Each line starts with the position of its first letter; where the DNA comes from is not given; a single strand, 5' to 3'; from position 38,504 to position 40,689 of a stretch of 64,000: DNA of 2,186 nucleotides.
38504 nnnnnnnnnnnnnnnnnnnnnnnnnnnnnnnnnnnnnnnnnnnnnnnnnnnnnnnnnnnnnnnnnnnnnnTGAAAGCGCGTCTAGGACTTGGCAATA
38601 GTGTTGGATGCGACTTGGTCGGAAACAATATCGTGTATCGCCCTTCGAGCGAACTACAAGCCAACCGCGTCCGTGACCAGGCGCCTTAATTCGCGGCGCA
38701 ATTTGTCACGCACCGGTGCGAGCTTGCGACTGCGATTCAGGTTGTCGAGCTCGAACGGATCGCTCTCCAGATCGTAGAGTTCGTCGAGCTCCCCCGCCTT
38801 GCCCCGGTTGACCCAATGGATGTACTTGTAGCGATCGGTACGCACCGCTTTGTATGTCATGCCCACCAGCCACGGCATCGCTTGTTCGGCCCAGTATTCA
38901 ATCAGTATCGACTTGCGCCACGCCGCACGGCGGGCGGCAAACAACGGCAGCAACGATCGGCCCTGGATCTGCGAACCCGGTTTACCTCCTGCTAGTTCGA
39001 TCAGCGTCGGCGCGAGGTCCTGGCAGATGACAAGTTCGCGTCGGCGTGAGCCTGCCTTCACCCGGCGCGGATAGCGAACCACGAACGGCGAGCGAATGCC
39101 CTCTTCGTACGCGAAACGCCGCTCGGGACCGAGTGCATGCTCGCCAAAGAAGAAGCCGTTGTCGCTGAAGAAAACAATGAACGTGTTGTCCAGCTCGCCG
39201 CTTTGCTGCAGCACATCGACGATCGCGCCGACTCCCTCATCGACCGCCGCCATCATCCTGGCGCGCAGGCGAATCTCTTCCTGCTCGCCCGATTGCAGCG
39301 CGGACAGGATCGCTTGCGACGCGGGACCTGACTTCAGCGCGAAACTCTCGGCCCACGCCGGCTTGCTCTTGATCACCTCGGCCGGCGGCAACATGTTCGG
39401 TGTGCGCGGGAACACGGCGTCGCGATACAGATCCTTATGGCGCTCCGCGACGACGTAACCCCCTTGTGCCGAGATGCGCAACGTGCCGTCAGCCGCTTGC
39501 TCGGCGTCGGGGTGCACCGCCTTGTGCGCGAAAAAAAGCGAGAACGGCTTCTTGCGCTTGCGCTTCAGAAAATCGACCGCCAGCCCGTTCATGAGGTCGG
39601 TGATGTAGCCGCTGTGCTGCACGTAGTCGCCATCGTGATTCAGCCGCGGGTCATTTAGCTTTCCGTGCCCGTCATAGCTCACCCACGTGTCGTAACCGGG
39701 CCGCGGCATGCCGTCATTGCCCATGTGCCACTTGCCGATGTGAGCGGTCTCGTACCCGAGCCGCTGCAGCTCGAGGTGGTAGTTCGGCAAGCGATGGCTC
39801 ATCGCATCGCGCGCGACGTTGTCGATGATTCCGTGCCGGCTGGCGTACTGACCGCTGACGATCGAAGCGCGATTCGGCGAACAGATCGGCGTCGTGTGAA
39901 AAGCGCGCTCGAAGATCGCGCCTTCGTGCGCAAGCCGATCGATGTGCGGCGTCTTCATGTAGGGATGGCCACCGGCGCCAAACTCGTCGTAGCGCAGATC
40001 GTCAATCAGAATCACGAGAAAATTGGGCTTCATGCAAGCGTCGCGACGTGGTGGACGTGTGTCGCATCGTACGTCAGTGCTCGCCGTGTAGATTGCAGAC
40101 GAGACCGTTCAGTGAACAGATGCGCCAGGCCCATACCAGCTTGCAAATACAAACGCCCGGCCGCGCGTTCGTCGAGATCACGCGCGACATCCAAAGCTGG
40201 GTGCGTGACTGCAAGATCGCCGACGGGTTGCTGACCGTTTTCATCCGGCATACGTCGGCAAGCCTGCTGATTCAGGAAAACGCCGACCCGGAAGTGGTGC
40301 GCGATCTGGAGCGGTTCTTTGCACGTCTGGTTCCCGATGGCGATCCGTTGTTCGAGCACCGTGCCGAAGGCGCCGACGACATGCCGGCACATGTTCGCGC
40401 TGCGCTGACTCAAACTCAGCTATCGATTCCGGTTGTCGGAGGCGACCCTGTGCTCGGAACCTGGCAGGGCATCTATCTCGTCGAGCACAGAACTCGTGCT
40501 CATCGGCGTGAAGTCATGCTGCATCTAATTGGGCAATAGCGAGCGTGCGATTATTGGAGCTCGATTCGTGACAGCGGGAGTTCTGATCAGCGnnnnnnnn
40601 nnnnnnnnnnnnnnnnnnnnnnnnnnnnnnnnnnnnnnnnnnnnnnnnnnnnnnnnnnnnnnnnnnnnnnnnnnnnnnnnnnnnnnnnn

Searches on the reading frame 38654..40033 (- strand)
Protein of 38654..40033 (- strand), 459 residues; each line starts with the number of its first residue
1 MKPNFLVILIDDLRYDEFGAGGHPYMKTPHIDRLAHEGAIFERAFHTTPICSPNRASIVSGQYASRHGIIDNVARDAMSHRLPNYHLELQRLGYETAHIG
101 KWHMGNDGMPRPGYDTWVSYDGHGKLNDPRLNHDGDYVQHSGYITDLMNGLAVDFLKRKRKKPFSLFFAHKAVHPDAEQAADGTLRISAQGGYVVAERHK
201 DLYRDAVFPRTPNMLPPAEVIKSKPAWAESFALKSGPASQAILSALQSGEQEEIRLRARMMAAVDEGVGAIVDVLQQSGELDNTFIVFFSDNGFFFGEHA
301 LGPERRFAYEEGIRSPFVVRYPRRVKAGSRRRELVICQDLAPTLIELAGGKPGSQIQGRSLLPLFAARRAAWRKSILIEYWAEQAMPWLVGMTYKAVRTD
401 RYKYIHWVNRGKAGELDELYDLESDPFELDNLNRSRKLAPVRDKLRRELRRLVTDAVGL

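Call 22: find_encoding_contigs(protein=window:38654-40033:-, flank=10000, max_places=10)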
Protein window:38654-40033:- (459 aa): no gene with exactly this product is on record in the collection.

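Call 24: find_homologous_proteins(query=window:38654-40033:-, max_evalue=1e-50)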
Query window:38654-40033:- (459 aa): 4651 proteins with E <= 1e-50 among 8000 candidates; the best 120 are listed.
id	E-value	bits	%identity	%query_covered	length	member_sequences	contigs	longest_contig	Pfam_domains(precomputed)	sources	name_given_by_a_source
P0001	6.3e-297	1003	93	100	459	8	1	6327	PF01663.28,PF16347.11,PF00884.29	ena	-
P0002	4.2e-296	1000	93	100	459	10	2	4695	PF01663.28,PF16347.11,PF00884.29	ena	-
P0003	2.0e-295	998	92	100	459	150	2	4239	PF01663.28,PF16347.11,PF00884.29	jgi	jgi:N-acetylglucosamine-6-sulfatase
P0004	6.2e-295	996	92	100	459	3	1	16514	PF01663.28,PF16347.11,PF00884.29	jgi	-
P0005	1.0e-294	996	92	100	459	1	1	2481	PF01663.28,PF16347.11,PF00884.29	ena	-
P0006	1.1e-293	992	92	100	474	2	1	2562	PF01663.28,PF16347.11,PF00884.29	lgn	-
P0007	1.2e-292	989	91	100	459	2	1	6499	PF01663.28,PF16347.11,PF00884.29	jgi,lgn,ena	-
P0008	4.5e-291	984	91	100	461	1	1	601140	PF01663.28,PF16347.11,PF00884.29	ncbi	-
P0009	3.1e-290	981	91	100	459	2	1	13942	PF01663.28,PF16347.11,PF00884.29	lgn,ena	-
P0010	1.4e-288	975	90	100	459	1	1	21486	PF01663.28,PF16347.11,PF00884.29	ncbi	-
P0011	4.7e-287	970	90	100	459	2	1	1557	PF01663.28,PF16347.11,PF00884.29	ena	-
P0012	2.4e-286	968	89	100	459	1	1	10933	PF01663.28,PF16347.11,PF00884.29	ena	-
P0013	3.8e-284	961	88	100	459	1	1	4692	PF01663.28,PF16347.11,PF00884.29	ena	-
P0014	1.5e-281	952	87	100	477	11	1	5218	PF01663.28,PF16347.11,PF00884.29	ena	-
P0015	1.6e-281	952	88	100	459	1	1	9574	PF01663.28,PF16347.11,PF00884.29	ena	-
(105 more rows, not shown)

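Call 25: find_encoding_contigs(protein=P0008, flank=10000, max_places=3)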
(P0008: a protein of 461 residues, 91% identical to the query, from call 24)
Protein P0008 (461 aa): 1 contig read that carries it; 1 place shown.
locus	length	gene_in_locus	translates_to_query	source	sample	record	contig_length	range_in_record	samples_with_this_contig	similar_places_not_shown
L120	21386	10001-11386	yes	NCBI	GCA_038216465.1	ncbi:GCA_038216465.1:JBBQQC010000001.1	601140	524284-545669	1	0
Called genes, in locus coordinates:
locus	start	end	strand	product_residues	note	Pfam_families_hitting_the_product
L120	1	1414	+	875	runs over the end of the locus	PF00486:Trans_reg_C, PF13191:AAA_16 (weak), PF25872:HTH_77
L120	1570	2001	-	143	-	PF00903:Glyoxalase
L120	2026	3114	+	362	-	PF01699:Na_Ca_ex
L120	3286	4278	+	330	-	PF03480:DctP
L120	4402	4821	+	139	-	PF04290:DctQ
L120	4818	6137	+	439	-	PF06808:DctM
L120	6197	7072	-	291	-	PF01073:3Beta_HSD (weak), PF01370:Epimerase, PF13460:NAD_binding_10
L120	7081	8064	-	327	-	PF00389:2-Hacid_dh, PF02826:2-Hacid_dh_C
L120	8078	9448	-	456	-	PF03972:MmgE_PrpD_N, PF19305:MmgE_PrpD_C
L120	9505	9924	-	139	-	PF01894:YjbQ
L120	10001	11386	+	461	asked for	PF00884:Sulfatase, PF01663:Phosphodiest, PF16347:SGSH_C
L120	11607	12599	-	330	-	PF03401:TctC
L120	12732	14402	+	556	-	PF01544:CorA (weak)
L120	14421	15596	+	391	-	PF03929:PepSY_TM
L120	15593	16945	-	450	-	PF05977:MFS_3, PF07690:MFS_1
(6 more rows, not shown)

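Call 26: find_encoding_contigs(protein=P0004, flank=10000, max_places=3)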
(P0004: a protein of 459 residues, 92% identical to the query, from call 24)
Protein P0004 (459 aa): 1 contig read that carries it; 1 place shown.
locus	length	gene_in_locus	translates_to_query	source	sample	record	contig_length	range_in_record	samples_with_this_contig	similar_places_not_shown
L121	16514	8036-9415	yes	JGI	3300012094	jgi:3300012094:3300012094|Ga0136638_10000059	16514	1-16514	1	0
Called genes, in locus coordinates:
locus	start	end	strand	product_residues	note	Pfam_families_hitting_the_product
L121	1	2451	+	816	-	?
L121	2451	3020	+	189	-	PF00300:His_Phos_1 (weak)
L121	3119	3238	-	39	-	-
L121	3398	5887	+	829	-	PF00486:Trans_reg_C, PF13401:AAA_22 (weak), PF25872:HTH_77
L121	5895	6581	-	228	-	PF00903:Glyoxalase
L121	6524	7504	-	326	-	PF00389:2-Hacid_dh, PF02826:2-Hacid_dh_C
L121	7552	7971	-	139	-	PF01894:YjbQ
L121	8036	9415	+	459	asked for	PF00884:Sulfatase, PF01663:Phosphodiest, PF16347:SGSH_C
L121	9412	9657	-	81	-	PF05726:Pirin_C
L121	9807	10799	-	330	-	PF03401:TctC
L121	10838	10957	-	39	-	-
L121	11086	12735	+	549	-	-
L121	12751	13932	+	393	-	PF03929:PepSY_TM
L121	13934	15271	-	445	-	PF05977:MFS_3, PF07690:MFS_1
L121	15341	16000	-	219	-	PF01323:DSBA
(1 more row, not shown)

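Call 27: find_encoding_contigs(protein=P0010, flank=10000, max_places=3)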
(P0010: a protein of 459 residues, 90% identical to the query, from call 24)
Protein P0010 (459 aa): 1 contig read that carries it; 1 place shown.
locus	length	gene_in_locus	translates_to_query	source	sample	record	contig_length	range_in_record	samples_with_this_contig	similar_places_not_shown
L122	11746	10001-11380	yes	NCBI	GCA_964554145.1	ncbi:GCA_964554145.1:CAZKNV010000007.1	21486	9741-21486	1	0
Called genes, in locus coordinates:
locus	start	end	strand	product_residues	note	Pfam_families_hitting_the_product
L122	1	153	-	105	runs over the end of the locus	PF11272:DUF3072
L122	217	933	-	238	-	PF01061:ABC2_membrane, PF12698:ABC2_membrane_3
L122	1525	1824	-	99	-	PF00005:ABC_tran (weak)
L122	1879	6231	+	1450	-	PF00270:DEAD, PF04851:ResIII, PF00271:Helicase_C, PF22590:Cas3-like_C_2 (weak), PF19306:WHD_Lhr, PF08494:DEAD_assoc, PF23235:WHD_3rd_Lhr, PF23234:WHD_4th_Lhr, +1 more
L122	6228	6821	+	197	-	PF00300:His_Phos_1 (faint)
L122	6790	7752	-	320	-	PF19459:DUF5996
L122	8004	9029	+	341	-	-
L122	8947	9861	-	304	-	PF21088:MS_channel_1st (weak), PF00924:MS_channel_2nd, PF21082:MS_channel_3rd (weak)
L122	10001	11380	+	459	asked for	PF00884:Sulfatase, PF01663:Phosphodiest, PF16347:SGSH_C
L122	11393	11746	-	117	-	?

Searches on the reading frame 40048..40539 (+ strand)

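Call 40: search_protein_families(library=pfam, max_evalue=0.01, proteins=[window:40048-40539:+])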
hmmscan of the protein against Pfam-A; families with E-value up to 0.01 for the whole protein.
window:40048-40539:+ (163 aa): 1 family
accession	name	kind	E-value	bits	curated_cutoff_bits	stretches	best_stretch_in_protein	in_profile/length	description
PF01894.22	UPF0047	-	1.4e-39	135.3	27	1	43-159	1-116/117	Uncharacterised protein family UPF0047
